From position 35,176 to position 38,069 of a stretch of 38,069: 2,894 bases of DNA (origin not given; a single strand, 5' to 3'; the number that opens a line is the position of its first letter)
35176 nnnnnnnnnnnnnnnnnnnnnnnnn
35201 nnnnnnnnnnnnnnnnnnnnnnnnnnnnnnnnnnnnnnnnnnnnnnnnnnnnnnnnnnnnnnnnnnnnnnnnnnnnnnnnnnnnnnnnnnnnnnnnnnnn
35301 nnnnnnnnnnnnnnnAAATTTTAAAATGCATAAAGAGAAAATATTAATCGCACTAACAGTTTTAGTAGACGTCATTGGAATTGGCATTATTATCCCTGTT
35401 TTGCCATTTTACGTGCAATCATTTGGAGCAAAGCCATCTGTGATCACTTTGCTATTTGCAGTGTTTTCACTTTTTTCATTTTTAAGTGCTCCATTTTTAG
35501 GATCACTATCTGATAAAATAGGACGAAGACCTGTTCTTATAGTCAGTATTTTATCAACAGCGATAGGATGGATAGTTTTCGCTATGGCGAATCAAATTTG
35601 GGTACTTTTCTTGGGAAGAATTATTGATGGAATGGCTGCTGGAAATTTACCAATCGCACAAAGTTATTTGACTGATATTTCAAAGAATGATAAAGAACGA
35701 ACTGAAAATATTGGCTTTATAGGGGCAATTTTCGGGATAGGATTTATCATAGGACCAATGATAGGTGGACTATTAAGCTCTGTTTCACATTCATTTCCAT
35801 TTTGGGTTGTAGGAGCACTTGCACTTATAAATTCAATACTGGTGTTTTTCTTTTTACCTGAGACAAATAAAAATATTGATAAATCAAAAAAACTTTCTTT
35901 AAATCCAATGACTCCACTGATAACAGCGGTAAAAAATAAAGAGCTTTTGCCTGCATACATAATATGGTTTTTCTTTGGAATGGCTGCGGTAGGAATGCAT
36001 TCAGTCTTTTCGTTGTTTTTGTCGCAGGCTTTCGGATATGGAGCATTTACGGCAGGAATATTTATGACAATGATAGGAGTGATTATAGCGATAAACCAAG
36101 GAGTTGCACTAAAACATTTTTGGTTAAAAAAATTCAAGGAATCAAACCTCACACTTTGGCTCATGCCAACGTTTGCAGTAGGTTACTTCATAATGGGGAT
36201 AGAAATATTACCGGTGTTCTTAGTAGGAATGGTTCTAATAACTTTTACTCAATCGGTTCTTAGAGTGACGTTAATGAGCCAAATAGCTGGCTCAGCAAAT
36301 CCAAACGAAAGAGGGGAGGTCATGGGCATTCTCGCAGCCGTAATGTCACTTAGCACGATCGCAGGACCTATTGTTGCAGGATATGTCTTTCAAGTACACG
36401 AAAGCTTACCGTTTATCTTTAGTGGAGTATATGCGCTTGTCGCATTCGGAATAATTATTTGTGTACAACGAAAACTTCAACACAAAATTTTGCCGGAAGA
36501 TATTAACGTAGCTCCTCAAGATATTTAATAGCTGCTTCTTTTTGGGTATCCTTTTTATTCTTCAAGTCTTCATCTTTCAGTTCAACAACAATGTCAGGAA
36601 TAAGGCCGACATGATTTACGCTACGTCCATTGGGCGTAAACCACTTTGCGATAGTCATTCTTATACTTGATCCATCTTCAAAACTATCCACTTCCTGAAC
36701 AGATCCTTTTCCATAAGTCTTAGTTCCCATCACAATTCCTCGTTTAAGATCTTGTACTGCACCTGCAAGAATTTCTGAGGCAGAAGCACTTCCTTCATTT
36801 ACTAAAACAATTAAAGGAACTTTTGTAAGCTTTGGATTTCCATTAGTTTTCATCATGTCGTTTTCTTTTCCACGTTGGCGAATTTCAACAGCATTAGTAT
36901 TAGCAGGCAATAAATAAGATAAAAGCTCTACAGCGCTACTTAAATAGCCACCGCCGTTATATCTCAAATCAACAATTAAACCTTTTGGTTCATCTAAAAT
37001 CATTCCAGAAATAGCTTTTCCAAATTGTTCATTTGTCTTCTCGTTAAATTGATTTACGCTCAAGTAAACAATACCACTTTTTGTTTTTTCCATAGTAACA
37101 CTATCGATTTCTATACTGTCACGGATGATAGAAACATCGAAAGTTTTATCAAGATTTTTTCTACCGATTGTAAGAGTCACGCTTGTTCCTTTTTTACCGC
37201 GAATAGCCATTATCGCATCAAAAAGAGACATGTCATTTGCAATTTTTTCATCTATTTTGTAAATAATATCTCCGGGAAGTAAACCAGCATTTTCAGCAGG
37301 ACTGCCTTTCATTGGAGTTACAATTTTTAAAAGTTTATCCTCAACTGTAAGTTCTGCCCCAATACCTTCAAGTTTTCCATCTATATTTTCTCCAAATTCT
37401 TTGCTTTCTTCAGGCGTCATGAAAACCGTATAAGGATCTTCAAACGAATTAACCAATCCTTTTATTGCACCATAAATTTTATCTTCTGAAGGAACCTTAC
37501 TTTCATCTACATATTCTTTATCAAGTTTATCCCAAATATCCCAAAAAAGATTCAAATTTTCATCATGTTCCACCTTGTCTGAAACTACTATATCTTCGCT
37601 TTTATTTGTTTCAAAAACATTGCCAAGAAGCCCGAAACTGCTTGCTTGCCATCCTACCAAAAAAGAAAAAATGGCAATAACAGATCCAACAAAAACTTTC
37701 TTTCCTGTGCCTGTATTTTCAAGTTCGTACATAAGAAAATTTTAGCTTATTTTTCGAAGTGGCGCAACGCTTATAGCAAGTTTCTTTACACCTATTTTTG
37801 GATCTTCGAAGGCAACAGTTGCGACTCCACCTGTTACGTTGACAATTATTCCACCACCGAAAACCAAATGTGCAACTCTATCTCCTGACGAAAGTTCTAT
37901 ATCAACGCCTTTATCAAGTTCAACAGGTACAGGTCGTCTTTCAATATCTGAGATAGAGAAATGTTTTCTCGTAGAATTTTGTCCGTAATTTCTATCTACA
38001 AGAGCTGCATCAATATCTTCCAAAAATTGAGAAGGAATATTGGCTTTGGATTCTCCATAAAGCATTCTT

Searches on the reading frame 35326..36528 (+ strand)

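Call 47: search_protein_families(library=pfam, proteins=[window:35326-36528:+], max_evalue=0.001)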
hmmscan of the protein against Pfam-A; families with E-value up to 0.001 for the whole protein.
window:35326-36528:+ (400 aa): 6 families
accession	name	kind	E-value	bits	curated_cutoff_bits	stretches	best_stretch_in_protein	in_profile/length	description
PF07690.21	MFS_1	-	2.5e-54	185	33.4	2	9-290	2-285/347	Major Facilitator Superfamily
PF12832.13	MFS_1_like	-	5.9e-17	62.2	25.2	1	19-363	15-369/373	MFS_1 like family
PF00083.30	Sugar_tr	-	3.3e-13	49.8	22.3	1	38-180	46-194/452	Sugar (and other) transporter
PF01306.25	LacY_symp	-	6.6e-09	35.5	24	1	38-248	43-253/413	LacY proton/sugar symporter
PF06779.20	MFS_4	-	2.1e-08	34.4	26.3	1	67-370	58-356/364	Uncharacterised MFS-type transporter YbfB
PF13347.12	MFS_2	-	2.8e-05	23.3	27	1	14-352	9-378/427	MFS/sugar transport protein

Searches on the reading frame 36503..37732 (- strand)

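Call 47: search_protein_families(library=pfam, proteins=[window:36503-37732:-], max_evalue=0.001)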
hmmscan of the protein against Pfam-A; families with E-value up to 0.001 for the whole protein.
window:36503-37732:- (409 aa): 5 families
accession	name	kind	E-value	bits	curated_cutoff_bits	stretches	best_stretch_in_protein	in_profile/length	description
PF03572.23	Peptidase_S41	-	2.8e-50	170.6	24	1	221-383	2-165/165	Peptidase family S41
PF13180.12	PDZ_2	-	3.4e-12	46.9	27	1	124-201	3-79/80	PDZ domain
PF17820.7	PDZ_6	-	2.8e-10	40.2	27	1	137-189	2-52/54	PDZ domain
PF00595.29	PDZ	-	1.6e-08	35.2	23.2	1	120-189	8-80/81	PDZ domain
PF22694.1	CtpB_N-like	-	5.4e-07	30.4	27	1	54-107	32-83/85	Activating protease CtpB N-terminal domain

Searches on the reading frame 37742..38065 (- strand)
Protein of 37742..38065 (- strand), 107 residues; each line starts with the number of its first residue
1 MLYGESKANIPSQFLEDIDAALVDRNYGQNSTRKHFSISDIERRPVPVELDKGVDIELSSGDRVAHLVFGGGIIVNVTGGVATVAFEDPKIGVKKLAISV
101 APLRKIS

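Call 47: search_protein_families(library=pfam, proteins=[window:37742-38065:-], max_evalue=0.001)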
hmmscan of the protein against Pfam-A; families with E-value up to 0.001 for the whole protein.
window:37742-38065:- (107 aa): 1 family
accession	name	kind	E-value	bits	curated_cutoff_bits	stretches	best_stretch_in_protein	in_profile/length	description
PF21196.3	PcrA_UvrD_tudor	-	1.3e-06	28.6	23.9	1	61-105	2-48/48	PcrA/UvrD tudor domain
